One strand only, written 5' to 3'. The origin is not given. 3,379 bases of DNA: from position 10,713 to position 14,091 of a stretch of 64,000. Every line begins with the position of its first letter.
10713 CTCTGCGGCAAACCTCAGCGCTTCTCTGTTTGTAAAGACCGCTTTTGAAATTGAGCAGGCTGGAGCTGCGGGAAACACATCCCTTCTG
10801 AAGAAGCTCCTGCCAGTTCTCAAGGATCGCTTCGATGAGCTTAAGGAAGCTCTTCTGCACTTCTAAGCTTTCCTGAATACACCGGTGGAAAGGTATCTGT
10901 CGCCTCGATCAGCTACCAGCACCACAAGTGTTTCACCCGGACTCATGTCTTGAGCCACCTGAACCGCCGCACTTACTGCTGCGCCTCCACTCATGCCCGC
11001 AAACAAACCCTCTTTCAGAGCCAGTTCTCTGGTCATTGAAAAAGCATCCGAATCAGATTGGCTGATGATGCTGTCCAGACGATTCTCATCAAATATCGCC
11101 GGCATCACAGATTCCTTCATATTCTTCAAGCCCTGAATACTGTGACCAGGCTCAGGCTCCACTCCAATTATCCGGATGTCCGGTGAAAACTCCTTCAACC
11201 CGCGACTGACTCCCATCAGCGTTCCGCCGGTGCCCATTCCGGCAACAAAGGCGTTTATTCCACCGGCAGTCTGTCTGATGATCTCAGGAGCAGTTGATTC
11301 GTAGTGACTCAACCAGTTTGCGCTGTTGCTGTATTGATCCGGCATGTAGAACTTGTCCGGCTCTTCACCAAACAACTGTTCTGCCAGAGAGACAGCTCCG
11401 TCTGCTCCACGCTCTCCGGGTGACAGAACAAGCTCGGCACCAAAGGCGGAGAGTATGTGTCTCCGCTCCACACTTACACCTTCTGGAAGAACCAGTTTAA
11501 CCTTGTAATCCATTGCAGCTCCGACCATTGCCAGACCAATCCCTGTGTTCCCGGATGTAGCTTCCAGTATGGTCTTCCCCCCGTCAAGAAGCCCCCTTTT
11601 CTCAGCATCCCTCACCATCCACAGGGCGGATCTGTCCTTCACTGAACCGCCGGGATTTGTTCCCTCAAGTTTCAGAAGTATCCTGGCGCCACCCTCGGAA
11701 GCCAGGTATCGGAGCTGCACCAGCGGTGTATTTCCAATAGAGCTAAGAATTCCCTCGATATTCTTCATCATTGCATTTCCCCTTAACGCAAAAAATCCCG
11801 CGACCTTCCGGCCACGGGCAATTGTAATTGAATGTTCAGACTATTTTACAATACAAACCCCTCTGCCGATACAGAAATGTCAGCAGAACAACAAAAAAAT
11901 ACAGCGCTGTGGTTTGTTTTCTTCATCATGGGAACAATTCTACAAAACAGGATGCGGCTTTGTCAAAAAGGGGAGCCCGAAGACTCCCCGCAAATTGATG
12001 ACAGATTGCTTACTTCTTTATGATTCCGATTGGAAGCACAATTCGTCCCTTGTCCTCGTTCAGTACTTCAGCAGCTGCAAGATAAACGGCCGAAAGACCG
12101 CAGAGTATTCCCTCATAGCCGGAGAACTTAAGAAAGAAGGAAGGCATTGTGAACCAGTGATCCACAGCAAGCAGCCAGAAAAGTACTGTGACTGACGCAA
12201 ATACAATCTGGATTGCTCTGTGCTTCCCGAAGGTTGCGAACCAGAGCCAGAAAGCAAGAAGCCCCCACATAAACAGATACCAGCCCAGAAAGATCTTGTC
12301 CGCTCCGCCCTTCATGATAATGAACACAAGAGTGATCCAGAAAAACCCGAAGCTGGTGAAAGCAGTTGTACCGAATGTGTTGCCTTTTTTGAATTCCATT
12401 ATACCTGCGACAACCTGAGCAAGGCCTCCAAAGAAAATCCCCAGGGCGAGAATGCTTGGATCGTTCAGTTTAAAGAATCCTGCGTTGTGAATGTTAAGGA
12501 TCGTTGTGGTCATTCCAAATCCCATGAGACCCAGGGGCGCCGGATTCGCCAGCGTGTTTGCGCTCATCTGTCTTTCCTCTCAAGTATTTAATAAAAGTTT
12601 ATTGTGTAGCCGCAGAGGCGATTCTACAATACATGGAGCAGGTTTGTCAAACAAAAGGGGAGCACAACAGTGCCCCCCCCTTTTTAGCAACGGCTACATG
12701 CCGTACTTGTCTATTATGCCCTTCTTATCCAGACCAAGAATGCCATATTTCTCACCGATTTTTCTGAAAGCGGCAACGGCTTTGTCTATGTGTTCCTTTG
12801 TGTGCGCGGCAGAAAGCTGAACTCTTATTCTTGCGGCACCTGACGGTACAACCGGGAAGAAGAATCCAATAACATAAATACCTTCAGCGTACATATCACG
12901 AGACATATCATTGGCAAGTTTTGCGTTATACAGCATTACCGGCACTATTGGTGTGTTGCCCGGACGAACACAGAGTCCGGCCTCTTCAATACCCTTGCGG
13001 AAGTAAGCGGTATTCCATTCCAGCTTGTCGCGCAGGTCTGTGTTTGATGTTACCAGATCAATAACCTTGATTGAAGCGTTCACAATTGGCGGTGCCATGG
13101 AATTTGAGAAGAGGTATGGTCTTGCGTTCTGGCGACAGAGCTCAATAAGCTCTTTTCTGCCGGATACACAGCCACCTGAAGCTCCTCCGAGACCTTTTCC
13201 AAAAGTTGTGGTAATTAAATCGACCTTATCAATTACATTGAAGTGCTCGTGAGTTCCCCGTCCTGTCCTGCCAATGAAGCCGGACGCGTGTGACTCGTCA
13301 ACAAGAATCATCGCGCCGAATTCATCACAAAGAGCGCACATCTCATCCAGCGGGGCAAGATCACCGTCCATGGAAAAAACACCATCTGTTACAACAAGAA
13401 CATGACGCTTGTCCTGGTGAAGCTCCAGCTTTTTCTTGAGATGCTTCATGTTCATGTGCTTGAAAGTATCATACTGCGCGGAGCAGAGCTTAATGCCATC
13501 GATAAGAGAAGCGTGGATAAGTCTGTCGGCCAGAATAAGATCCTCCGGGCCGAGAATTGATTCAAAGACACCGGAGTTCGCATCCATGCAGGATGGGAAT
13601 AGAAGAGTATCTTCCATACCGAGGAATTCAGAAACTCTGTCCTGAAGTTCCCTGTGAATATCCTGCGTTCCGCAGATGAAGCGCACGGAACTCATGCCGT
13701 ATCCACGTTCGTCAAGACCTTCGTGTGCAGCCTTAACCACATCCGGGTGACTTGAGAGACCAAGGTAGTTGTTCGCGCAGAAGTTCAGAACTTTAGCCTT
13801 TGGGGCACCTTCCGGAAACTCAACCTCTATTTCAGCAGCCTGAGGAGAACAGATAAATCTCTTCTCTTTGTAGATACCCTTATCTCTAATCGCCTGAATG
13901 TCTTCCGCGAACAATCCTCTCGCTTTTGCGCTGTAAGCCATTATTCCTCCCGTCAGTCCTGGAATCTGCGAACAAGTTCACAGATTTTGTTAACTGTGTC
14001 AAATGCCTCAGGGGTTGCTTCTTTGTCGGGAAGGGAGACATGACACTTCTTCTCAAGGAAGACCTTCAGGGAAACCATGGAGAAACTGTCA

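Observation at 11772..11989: Candidate cysteine-responsive attenuator: leaderless Cys-Cys leader peptide plus terminator in front of cysK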

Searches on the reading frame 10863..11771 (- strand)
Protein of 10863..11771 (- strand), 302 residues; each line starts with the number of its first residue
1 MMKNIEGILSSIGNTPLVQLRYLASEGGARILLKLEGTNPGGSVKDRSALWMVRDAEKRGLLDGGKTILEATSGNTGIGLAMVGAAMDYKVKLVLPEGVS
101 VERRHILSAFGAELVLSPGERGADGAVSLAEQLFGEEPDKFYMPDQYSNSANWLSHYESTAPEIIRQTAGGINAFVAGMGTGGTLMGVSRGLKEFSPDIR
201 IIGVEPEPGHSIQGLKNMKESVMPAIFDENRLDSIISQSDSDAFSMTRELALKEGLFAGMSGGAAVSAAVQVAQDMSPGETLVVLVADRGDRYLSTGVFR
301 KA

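Call 7: find_related_loci(query=window:10866-11771:-, collection=genome_contigs, flank=3000)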
Query window:10866-11771:- (302 aa) in genome_contigs; peptide patterns used: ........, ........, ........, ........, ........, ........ (x = any residue, [..] = any of these).
66 stretches matched a pattern; 32 encode a relative of the query (tblastn E <= 1e-3); 32 distinct loci.
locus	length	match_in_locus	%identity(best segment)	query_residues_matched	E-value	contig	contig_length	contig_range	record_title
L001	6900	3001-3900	79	1-300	3e-162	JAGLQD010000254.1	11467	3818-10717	MAG: Candidatus Sabulitectum sp. isolate RS_8_35 ROV157_8.bin.35.fa_254, whole genome shotgun sequence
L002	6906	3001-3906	82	1-302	3e-161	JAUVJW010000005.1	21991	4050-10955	MAG: Candidatus Fermentibacteraceae bacterium isolate CSMAG_464 CSMAG_464_k127_2182423_length_21991_cov_25.0421, whole g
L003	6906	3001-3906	85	1-302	4e-158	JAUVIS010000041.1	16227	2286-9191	MAG: Candidatus Fermentibacteraceae bacterium isolate CSMAG_434 CSMAG_434_k127_441132_length_16227_cov_30.6722, whole ge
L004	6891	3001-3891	84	6-302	1e-151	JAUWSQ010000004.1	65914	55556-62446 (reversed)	MAG: Candidatus Fermentibacteria bacterium isolate CSMAG_2558 CSMAG_2558_k127_3952637_length_65914_cov_88.3853, whole ge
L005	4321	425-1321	77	1-299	2e-153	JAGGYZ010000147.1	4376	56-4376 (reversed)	MAG: Candidatus Fermentibacteraceae bacterium isolate AUK191 PB_MBMC_145_c_000000000182, whole genome shotgun sequence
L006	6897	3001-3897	75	1-299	1e-145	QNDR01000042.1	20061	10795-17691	MAG: Candidatus Fermentibacteria bacterium isolate B71_G9 B71_Guay9_scaffold_01647, whole genome shotgun sequence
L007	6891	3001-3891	62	4-300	1e-125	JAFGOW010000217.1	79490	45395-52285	MAG: Deltaproteobacteria bacterium isolate Zod_Metabat.652 k87_12872516, whole genome shotgun sequence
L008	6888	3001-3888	65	5-300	3e-124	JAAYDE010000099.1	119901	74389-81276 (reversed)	MAG: Deltaproteobacteria bacterium isolate AS06rmzACSIP_532 372085_AS06, whole genome shotgun sequence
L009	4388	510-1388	61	8-300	3e-124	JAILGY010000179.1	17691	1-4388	MAG: bacterium isolate RUI110 k141_13004527_flag=0_multi=49.9721_len=17691, whole genome shotgun sequence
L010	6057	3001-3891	65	4-300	3e-124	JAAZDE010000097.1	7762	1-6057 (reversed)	MAG: Desulfuromonadaceae bacterium isolate AS09scLD_110 119409_AS09, whole genome shotgun sequence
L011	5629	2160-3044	62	6-300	3e-124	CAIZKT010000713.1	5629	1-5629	MAG: uncultured Victivallales bacterium isolate Loc090907-8m_bin-406 genome assembly, contig: bin-406:0713/1064, whole g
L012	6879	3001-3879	64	8-300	1e-123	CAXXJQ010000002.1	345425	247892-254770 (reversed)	MAG: Desulfuromonadales bacterium isolate 9856a9eb-0080-408b-a1e2-7796c5ec94f2 genome assembly, contig: contig_2, whole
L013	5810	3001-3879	61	8-300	4e-123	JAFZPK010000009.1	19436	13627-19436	MAG: Deltaproteobacteria bacterium isolate RGIG7977 Water_buffalos_Rumen-1__c47113, whole genome shotgun sequence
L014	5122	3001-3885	63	8-302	2e-119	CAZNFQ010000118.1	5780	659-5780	MAG TPA_asm: uncultured bacterium isolate binchicken_co42_201 genome assembly, contig: NODE_26874_length_5780_cov_6.4071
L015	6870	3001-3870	62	11-300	2e-117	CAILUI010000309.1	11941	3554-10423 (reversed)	MAG: uncultured Victivallales bacterium isolate Loclat_bin-09902 genome assembly, contig: bin-09902:309/466, whole genom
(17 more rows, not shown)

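Call 30: find_encoding_contigs(protein=window:10863-11771:-, flank=3000, max_places=6)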
Protein window:10863-11771:- (302 aa): no gene with exactly this product is on record in the collection.

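Call 46: search_protein_families(library=ncbifam, proteins=[window:10866-11771:-], max_evalue=1e-10)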
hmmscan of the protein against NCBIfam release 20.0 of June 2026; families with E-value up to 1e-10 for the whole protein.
window:10866-11771:- (302 aa): 29 families (the best 25 are shown)
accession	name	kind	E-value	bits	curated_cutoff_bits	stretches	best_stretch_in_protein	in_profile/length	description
TIGR01136.1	cysKM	subfamily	1e-110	369.8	344.15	1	9-299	2-299/299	cysteine synthase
TIGR01138.1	cysM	equivalog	3.6e-106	354.9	394.2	1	8-299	2-290/290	cysteine synthase B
NF008735.0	PRK11761.1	equivalog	8.6e-103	343.6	413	1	6-300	4-295/296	cysteine synthase CysM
TIGR01139.1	cysK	equivalog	1.1e-98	330.2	350.95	1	10-299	3-298/298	cysteine synthase A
NF007989.0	PRK10717.1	equivalog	1.2e-86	290.8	387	1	1-297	1-316/334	cysteine synthase A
TIGR01137.1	cysta_beta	equivalog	1.5e-80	271.1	510.25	1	7-295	4-307/457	cystathionine beta-synthase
TIGR03945.1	PLP_SbnA_fam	equivalog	1.2e-60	205.2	349.95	1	8-296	1-297/304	2,3-diaminopropionate biosynthesis protein SbnA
NF053679.1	CysteaSynCapA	equivalog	6.8e-59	199.3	600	1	4-295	6-316/329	cysteate synthase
NF005292.0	PRK06815.1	equivalog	6.2e-19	68.2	371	1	10-213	17-211/320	threonine/serine dehydratase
NF004996.0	PRK06381.1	equivalog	1.4e-17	63.8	266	1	13-195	14-190/319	threonine synthase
NF005147.0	PRK06608.1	equivalog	2.4e-17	62.8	380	1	8-207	18-208/339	serine/threonine dehydratase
TIGR01127.1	ilvA_1Cterm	equivalog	3.2e-16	59.3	378.75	1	15-212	1-189/380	threonine ammonia-lyase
NF006390.0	PRK08639.1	equivalog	6.3e-16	58.3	421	1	8-218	19-224/418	threonine ammonia-lyase IlvA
NF006389.0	PRK08638.1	equivalog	6.4e-16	58.2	453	1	10-213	23-217/333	bifunctional threonine ammonia-lyase/L-serine ammonia-lyase TdcB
TIGR01124.1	ilvA_2Cterm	equivalog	2.3e-15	56.2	411.3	1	14-212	17-207/499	threonine ammonia-lyase, biosynthetic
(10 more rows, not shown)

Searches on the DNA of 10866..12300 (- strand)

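Call 4: search_rna_families(source=window, start=11500, end=12300, threshold=evalue, max_evalue=10)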
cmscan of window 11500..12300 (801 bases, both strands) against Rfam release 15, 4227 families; matches with E-value up to 10: 2.
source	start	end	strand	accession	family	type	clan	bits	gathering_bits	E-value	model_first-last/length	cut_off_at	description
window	11821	11891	-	RF01630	ceN40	Gene; snRNA; snoRNA; CD-box;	-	16.4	35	0.4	1-123/123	no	Nematode snoRNA ceN40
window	11993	12056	+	RF02480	GlsR14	Gene; snRNA; snoRNA; CD-box;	-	12.2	90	4.9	1-68/68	no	Small nucleolar RNA GlsR14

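Call 59: build_rna_model(alignment_id=A3, structure=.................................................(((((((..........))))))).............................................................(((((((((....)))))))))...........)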
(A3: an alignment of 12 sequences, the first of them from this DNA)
Model R1 built from alignment A3 (12 sequences, 167 columns); structure: as given.
model positions 142; base pairs 16; branch points 1; effective number of sequences 2.46; information 0.59 bits per position. Calibrated on 0.2 Mb of random sequence (short: E-values are rough).
structure used (alignment columns):
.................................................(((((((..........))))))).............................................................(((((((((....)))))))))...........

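Call 60: search_with_rna_model(model_id=R1, sources=[window, L001, L002, L003, L004, L005, L006, L007, L008, L009, L010, L011, L012, L013, L014, L015, L016, L017, L018, L019, L020, L021, L022, L023, L024, L025, L026, L027, L028, L029, L030, L031, L032, L033, L034, L035, L036, L037, L038], max_evalue=10)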
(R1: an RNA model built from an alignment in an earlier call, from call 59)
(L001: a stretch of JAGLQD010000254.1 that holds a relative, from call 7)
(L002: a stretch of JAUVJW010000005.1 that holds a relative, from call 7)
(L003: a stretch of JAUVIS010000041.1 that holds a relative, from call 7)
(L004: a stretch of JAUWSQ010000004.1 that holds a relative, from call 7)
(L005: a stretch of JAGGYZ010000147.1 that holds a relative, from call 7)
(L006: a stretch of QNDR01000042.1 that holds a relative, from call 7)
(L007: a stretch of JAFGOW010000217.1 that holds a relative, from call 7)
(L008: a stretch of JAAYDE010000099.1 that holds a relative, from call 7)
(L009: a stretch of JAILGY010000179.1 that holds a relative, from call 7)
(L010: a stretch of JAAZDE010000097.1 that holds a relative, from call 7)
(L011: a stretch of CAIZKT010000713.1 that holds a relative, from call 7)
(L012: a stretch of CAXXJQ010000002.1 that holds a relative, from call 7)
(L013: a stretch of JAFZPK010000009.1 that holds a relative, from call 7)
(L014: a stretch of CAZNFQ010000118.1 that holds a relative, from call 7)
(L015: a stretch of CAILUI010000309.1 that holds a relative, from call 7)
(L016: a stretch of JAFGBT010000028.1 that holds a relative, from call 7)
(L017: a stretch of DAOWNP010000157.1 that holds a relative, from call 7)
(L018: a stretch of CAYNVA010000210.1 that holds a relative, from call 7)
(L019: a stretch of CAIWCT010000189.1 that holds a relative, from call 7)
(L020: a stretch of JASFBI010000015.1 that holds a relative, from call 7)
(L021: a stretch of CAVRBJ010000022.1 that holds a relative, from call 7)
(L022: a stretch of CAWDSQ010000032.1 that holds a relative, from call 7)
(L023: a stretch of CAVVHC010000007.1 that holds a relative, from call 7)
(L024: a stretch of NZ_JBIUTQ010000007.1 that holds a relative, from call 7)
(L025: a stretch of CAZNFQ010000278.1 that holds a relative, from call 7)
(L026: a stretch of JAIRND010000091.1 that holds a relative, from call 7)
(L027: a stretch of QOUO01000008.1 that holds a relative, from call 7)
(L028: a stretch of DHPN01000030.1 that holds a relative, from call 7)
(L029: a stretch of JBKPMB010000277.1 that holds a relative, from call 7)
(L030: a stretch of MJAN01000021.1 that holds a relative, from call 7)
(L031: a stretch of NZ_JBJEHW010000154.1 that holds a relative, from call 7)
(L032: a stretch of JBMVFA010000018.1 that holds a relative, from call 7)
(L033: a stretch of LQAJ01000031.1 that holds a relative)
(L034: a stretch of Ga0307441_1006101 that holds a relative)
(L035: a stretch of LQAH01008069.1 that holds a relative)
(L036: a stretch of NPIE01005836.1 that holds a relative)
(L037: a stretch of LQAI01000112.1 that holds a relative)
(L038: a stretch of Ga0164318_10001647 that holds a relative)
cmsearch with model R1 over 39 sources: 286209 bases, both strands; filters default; matches with E-value up to 10: 18.
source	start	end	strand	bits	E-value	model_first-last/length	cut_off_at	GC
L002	2841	2983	+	148.6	1.1e-30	1-142/142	no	0.41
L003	2841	2983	+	146.2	3.8e-30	1-142/142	no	0.4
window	11790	11929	-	142.8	2.2e-29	1-142/142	no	0.41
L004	2824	2964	+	138.7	1.8e-28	1-142/142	no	0.43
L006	2844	2982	+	130.7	1.1e-26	1-142/142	no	0.44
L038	4902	5040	+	130.7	1.1e-26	1-142/142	no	0.44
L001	2835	2983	+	129.8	1.8e-26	1-142/142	no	0.42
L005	268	406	+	129.5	2.1e-26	1-142/142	no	0.43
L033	1405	1537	-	117.3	1.1e-23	1-142/142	no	0.5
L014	2817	2966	+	114.8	3.8e-23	1-142/142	no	0.47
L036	335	468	-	114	5.8e-23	1-142/142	no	0.49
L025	881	1029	+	110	4.5e-22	1-142/142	no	0.48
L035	369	500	-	109.9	4.9e-22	1-142/142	no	0.5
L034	48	182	-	107.8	1.4e-21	1-142/142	no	0.43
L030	2688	2819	+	104.2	8.7e-21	1-142/142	no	0.5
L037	3989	4120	-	104.2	8.7e-21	1-142/142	no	0.5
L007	5704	5803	-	15.6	0.52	1-142/142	no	0.42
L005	378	403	-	9.9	9.6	110-135/142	no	0.62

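Call 66: search_rna_families(sources=[L036, L014, L034, L005], threshold=gathering)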
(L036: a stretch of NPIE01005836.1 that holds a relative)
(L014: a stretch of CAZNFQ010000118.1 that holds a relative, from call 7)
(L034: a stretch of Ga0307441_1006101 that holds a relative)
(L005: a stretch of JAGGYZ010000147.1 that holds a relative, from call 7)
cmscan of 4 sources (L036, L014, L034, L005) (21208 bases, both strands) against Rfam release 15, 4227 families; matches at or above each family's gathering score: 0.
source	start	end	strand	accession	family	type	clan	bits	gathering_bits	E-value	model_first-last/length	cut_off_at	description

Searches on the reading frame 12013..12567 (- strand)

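Call 46: search_protein_families(library=ncbifam, proteins=[window:12013-12567:-], max_evalue=1e-10)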
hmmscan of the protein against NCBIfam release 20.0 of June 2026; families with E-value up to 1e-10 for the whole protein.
window:12013-12567:- (185 aa): 2 families
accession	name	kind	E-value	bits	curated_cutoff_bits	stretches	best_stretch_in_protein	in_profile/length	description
NF038013.1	AceTr_1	equivalog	1.5e-64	217.3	50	1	8-179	1-176/176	acetate uptake transporter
NF007941.0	PRK10659.1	equivalog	3.8e-64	216.1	297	1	1-181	1-185/188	acetate uptake transporter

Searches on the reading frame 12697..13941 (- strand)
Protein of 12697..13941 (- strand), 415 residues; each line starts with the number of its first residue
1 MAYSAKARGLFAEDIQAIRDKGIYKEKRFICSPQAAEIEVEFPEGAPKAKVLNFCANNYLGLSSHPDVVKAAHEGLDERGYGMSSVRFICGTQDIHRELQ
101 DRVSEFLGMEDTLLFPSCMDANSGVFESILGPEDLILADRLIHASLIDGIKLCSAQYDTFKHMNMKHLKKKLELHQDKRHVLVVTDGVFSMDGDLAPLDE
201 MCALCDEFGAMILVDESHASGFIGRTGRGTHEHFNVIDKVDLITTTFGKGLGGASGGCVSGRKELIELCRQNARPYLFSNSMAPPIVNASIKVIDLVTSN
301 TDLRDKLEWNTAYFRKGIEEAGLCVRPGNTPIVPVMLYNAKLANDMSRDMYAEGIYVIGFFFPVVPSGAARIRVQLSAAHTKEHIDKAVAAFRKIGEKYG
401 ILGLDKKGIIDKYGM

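Call 46: search_protein_families(library=ncbifam, proteins=[window:12697-13941:-], max_evalue=1e-10)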
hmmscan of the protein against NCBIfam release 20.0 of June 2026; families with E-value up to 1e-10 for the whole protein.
window:12697-13941:- (415 aa): 11 families
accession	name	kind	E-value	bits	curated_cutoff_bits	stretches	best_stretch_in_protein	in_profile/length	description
TIGR01822.1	2am3keto_CoA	equivalog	2.8e-169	563.2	493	1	10-402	4-393/393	glycine C-acetyltransferase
NF005394.0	PRK06939.1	equivalog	2.9e-168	559.7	460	1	11-401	9-396/397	glycine C-acetyltransferase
TIGR01825.1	gly_Cac_T_rel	subfamily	1.5e-117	392.5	535.4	1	13-401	3-384/385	BioF/Kbl family PLP-dependent acyltransferase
TIGR00858.1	bioF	equivalog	1.4e-106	356.3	426.45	1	49-392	21-364/365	8-amino-7-oxononanoate synthase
NF047600.1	SerpalmtaseCFB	equivalog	1.2e-95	320.5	640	1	13-398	13-391/395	serine palmitoyltransferase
NF047599.1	SerpalmtaseBetaP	equivalog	1.3e-85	287.5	500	1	50-399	44-393/394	serine palmitoyltransferase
TIGR01821.1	5aminolev_synth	equivalog_domain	2.1e-77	260.7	338.55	1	10-399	6-397/402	5-aminolevulinate synthase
NF047603.1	SerpalmtaseAlphaP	equivalog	2.1e-70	237.4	670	1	54-402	50-399/399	serine palmitoyltransferase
NF005526.0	PRK07179.1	equivalog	3.9e-54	183.8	428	1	47-398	52-398/407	alpha-hydroxyketone-type quorum-sensing autoinducer synthase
NF005697.0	PRK07505.1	subfamily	2.9e-50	171.1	342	1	47-398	46-401/405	hypothetical protein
NF004608.1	PRK05937.1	equivalog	2.3e-32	112.2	399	1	50-399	3-349/366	8-amino-7-oxononanoate synthase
